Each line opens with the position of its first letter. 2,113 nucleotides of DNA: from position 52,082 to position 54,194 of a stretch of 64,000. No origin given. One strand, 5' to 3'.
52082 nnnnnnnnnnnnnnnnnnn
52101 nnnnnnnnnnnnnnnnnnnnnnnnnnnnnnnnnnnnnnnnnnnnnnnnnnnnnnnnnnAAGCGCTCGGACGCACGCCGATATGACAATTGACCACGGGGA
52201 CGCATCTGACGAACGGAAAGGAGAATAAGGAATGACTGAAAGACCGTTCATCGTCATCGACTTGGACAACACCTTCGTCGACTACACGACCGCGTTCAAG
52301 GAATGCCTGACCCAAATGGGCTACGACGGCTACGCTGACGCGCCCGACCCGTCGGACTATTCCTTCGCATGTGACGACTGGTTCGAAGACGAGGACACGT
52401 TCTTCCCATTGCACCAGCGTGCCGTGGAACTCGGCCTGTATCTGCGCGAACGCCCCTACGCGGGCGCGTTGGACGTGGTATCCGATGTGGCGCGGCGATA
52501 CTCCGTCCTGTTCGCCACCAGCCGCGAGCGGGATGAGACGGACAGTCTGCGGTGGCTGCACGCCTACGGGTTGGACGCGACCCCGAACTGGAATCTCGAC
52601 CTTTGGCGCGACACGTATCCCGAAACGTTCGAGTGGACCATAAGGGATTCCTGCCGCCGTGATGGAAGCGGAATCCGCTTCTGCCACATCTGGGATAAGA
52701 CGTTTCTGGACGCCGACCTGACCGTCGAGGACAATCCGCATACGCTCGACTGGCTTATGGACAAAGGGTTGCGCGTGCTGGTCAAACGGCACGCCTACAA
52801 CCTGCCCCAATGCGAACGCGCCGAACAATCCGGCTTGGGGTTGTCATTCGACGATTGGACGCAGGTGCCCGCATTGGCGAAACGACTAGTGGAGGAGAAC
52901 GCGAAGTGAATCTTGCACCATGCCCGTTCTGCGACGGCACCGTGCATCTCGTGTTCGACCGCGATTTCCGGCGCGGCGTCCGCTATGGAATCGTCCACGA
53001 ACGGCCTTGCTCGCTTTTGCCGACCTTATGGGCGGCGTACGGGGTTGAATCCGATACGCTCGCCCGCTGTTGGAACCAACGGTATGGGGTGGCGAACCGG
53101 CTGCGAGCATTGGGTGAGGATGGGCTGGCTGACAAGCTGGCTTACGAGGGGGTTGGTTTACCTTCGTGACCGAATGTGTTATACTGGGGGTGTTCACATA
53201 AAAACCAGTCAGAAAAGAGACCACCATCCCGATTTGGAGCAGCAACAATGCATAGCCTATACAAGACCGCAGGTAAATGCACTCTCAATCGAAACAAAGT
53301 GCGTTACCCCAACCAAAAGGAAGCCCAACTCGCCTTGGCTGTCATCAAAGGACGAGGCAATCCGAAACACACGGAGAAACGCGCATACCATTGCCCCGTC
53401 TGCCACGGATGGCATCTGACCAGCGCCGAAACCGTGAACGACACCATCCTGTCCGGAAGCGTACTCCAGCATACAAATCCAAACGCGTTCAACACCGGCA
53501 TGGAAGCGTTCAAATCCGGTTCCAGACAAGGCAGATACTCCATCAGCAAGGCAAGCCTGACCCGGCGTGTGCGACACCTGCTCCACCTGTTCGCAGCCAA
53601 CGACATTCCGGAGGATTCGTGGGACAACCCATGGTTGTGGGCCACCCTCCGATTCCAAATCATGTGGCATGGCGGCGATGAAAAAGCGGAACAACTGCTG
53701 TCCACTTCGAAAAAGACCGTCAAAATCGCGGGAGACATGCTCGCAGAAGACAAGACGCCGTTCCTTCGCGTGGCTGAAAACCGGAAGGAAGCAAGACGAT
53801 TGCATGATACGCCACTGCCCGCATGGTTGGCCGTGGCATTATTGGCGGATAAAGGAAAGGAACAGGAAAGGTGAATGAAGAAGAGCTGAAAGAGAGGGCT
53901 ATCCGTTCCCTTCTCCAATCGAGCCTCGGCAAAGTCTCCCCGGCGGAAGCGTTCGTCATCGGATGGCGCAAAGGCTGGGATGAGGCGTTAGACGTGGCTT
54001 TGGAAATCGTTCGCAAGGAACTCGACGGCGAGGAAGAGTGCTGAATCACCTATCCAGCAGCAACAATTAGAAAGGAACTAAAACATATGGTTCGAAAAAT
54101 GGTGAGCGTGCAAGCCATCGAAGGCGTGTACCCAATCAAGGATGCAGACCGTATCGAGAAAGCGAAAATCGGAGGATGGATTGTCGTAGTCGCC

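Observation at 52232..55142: RNA ligase with a HAD phosphatase-like gene and a Lar-like gene: a possible RNA-repair (anti-anticodon-nuclease) module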

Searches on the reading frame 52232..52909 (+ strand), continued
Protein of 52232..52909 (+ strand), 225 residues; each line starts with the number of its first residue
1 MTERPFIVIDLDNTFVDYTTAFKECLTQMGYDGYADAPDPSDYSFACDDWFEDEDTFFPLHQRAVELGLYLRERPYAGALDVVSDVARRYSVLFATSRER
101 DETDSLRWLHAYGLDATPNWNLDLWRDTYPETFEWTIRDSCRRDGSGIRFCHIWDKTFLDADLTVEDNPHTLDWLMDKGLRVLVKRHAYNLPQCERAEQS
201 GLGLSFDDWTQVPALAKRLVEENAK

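Call 79: search_protein_families(library=pfam, proteins=[L143:4074-4835:+, L143:6479-7705:+, L143:5065-5970:-, L143:2656-3594:+, L143:10001-10726:+], max_evalue=0.01)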
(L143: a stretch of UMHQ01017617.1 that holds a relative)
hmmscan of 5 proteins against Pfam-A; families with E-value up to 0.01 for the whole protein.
L143:4074-4835:+ (253 aa): 1 family
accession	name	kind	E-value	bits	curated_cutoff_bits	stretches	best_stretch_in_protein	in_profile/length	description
PF10127.15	RlaP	-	5.3e-16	59.5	23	1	21-217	25-235/249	RNA repair pathway DNA polymerase beta family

L143:6479-7705:+ (408 aa): 1 family
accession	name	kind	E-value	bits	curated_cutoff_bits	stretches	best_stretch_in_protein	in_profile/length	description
PF04203.18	Sortase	-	2.4e-27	95.6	26.6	1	145-274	1-123/125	Sortase domain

L143:5065-5970:- (301 aa): 2 families
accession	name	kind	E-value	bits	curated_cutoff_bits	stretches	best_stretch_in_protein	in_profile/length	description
PF04796.18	RepA_C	-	8.5e-11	42.9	26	1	56-209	3-165/181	Plasmid encoded RepA protein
PF01051.27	Rep3_N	-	0.0089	16.8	22.4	0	62-202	22-140/141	Initiator Replication protein, WH1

L143:2656-3594:+ (312 aa): 1 family
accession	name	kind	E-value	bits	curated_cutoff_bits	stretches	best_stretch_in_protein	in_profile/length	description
PF07510.16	GmrSD_C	-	2.3e-08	34.5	23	1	82-228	2-138/138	GmrSD restriction endonucleases, C-terminal domain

L143:10001-10726:+ (241 aa): 1 family
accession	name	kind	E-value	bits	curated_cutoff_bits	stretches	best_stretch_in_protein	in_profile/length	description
PF06941.18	NT5C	-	0.0025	18.1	24.8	0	172-218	119-164/180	5' nucleotidase, deoxy (Pyrimidine), cytosolic type C protein (NT5C)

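Call 85: search_protein_families(library=padloc, proteins=[window:52232-52909:+], max_evalue=0.001)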
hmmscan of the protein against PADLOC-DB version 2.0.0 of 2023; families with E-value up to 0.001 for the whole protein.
window:52232-52909:+ (225 aa): 0 families

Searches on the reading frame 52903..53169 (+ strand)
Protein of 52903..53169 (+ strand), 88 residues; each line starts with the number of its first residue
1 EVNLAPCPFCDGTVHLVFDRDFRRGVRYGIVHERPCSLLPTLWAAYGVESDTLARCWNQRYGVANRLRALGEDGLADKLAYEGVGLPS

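Call 3: search_protein_families(library=pfam, proteins=[window:52903-53169:+], max_evalue=0.1)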
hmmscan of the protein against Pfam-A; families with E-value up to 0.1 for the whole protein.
window:52903-53169:+ (88 aa): 1 family
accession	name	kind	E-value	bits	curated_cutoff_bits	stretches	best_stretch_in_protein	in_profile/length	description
PF14354.12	Lar_restr_allev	-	0.0024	18.5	28.6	1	3-60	2-57/58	Restriction alleviation protein Lar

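Call 4: search_protein_families(library=ncbifam, proteins=[window:52903-53169:+], max_evalue=0.1)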
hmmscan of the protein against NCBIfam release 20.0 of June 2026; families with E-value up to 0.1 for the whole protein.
window:52903-53169:+ (88 aa): 0 families

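Call 18: search_protein_families(library=phrogs, proteins=[window:52903-53169:+], max_evalue=0.01)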
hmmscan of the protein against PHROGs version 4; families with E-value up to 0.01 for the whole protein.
window:52903-53169:+ (88 aa): 1 family
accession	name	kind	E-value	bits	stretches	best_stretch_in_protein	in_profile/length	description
phrog_599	-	moron, auxiliary metabolic gene and host takeover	0.00022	22.5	1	3-69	73-135/262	Lar-like restriction alleviation protein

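Call 85: search_protein_families(library=padloc, proteins=[window:52903-53169:+], max_evalue=0.001)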
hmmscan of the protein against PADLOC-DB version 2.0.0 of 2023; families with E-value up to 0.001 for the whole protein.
window:52903-53169:+ (88 aa): 0 families

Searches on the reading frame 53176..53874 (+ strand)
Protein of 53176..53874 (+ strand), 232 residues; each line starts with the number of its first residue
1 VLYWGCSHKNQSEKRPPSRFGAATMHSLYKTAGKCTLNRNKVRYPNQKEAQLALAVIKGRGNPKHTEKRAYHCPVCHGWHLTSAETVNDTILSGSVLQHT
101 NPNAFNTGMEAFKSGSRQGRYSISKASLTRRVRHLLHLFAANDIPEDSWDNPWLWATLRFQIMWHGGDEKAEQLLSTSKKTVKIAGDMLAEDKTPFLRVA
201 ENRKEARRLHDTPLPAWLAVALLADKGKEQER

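Call 3: search_protein_families(library=pfam, proteins=[window:53176-53874:+], max_evalue=0.1)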
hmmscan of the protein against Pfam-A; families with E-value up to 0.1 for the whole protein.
window:53176-53874:+ (232 aa): 0 families

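Call 4: search_protein_families(library=ncbifam, proteins=[window:53176-53874:+], max_evalue=0.1)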
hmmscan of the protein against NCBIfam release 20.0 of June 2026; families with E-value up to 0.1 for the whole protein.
window:53176-53874:+ (232 aa): 0 families

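Call 18: search_protein_families(library=phrogs, proteins=[window:53176-53874:+], max_evalue=0.01)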
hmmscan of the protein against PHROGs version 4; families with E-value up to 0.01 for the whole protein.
window:53176-53874:+ (232 aa): 2 families
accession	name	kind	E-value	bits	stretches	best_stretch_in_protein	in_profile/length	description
phrog_3424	-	unknown function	1.1e-06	29.7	1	38-86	11-66/95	-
phrog_15216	-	unknown function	1.8e-05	25.7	1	40-85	17-62/78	-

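Call 56: find_homologous_proteins(query=window:53248-53874:+)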
Query window:53248-53874:+ (208 aa): 12 proteins with E <= 0.001 among 254 candidates.
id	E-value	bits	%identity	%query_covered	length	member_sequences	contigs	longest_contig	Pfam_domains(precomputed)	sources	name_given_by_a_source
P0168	8.1e-133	458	95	100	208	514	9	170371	-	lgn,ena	-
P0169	1.3e-105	369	77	98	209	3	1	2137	-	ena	-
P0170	3.1e-96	339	89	78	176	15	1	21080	-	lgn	-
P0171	4.3e-96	338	73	96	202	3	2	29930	-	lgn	-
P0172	1.4e-93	330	71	96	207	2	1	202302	-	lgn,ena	-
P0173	5.8e-88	312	67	96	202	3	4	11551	-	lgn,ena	-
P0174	5.8e-88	312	67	96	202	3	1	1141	-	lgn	-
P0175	1.5e-86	307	94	70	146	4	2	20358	-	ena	-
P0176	5.5e-86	305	64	98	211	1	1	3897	-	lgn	-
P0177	5.5e-78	279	89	64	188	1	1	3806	-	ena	-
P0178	2.0e-63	232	85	59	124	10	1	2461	-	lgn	-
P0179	6.2e-52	194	77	52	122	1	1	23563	-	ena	-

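Call 85: search_protein_families(library=padloc, proteins=[window:53248-53874:+], max_evalue=0.001)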
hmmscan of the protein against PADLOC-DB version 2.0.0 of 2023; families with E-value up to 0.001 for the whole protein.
window:53248-53874:+ (208 aa): 0 families

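Call 86: predict_structure(alignment_id=A6)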
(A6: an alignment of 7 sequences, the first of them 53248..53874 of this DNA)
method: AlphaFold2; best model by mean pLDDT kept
length: 208 residues; sequences in the alignment: 7
mean_pLDDT: 62.7   pTM: 0.48
mean pLDDT of the five models: 62.7, 57.7, 52.3, 50.0, 49.5
residues with pLDDT >= 90: 3; 70-90: 98; 50-70: 42; < 50: 65
segments of 3 or more residues with pLDDT < 50: 1-11, 63-68, 155-178, 188-208
pLDDT, mean of each block of 10 residues (from residue 1): 33 60 78 72 72 69 49 78 87 64 83 78 78 78 76 50 31 41 49 45 43
secondary structure, 60 per line:
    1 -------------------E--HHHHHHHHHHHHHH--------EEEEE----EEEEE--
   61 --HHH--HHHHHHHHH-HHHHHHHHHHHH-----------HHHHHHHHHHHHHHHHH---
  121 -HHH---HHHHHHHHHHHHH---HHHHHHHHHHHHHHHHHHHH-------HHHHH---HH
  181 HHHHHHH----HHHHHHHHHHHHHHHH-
elements in order: H23-36 E45-49 E54-58 H68-76 H78-89 H101-117 H128-140 H144-163 H171-175 H179-187 H192-207

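Call 90: fold_search(model_id=the predicted structure, library=viral)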
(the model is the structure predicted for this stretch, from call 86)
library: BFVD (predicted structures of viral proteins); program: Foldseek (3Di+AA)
matches with E <= 10: 182; with E <= 0.001: 0
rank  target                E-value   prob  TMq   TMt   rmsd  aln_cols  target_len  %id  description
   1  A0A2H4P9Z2            7.3e-02  0.99  0.23  0.52  10.6        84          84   31  Uncharacterized protein [Gordonia phage Mahdia]
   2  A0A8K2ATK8            1.5e-01  1.00  0.20  0.56   1.4        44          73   39  (no name in the UniProt tables at hand)
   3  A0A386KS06            1.9e-01  1.00  0.21  0.31   1.7        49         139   26  Uncharacterized protein [Mycobacterium phage ArcusAngelus]
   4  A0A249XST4            2.5e-01  0.97  0.21  0.26   5.3        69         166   28  Uncharacterized protein [Mycobacterium phage Phabba]
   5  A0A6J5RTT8            2.7e-01  0.99  0.19  0.73   3.1        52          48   33  Uncharacterized protein [uncultured Caudovirales phage]
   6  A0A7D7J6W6            3.0e-01  1.00  0.19  0.70   1.7        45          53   31  Uncharacterized protein [Pseudomonas phage Persinger]
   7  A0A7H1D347            3.3e-01  0.09  0.15  0.14  15.8       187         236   12  Uncharacterized protein [Frankliniella occidentalis associated qin-like virus1]
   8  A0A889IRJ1            3.9e-01  0.99  0.23  0.65   4.4        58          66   21  (no name in the UniProt tables at hand)
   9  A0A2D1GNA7            5.4e-01  0.11  0.19  0.18  18.0       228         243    9  (no name in the UniProt tables at hand)
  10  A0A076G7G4            6.4e-01  0.06  0.12  0.14  16.6       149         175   15  Uncharacterized protein [Listeria phage LMTA-34]
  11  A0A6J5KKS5            7.1e-01  0.07  0.14  0.14  17.0       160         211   12  Uncharacterized protein [uncultured Caudovirales phage]
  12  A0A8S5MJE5            7.5e-01  0.91  0.18  0.46   4.9        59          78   24  Uncharacterized protein [CrAss-like virus sp. ctcfK29]
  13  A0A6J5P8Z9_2          7.5e-01  0.12  0.23  0.06  15.3       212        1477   10  ART-PolyVal-like domain-containing protein [uncultured Caudovirales phage]
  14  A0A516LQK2            1.2e+00  0.15  0.24  0.27  16.6       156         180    7  (no name in the UniProt tables at hand)
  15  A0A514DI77            1.2e+00  0.85  0.19  0.19   3.5        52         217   23  Helix-turn-helix DNA binding domain protein [Microbacterium phage Cressida]
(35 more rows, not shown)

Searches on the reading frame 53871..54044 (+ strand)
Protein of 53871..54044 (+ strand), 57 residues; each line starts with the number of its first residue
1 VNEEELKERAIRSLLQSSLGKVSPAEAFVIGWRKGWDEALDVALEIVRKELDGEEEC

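Call 3: search_protein_families(library=pfam, proteins=[window:53871-54044:+], max_evalue=0.1)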
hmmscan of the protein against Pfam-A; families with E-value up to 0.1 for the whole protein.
window:53871-54044:+ (57 aa): 0 families

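Call 4: search_protein_families(library=ncbifam, proteins=[window:53871-54044:+], max_evalue=0.1)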
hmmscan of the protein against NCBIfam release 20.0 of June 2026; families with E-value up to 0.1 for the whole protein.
window:53871-54044:+ (57 aa): 0 families

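Call 18: search_protein_families(library=phrogs, proteins=[window:53871-54044:+], max_evalue=0.01)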
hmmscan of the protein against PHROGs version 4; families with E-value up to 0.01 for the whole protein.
window:53871-54044:+ (57 aa): 2 families
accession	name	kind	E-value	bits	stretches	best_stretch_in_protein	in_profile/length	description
phrog_33887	-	unknown function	2.2e-10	41.8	1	7-46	8-47/64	-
phrog_25775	-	unknown function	1.9e-08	35.6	1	5-55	3-52/106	-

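Call 85: search_protein_families(library=padloc, proteins=[window:53871-54044:+], max_evalue=0.001)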
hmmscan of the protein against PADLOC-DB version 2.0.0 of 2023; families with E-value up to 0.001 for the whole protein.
window:53871-54044:+ (57 aa): 0 families
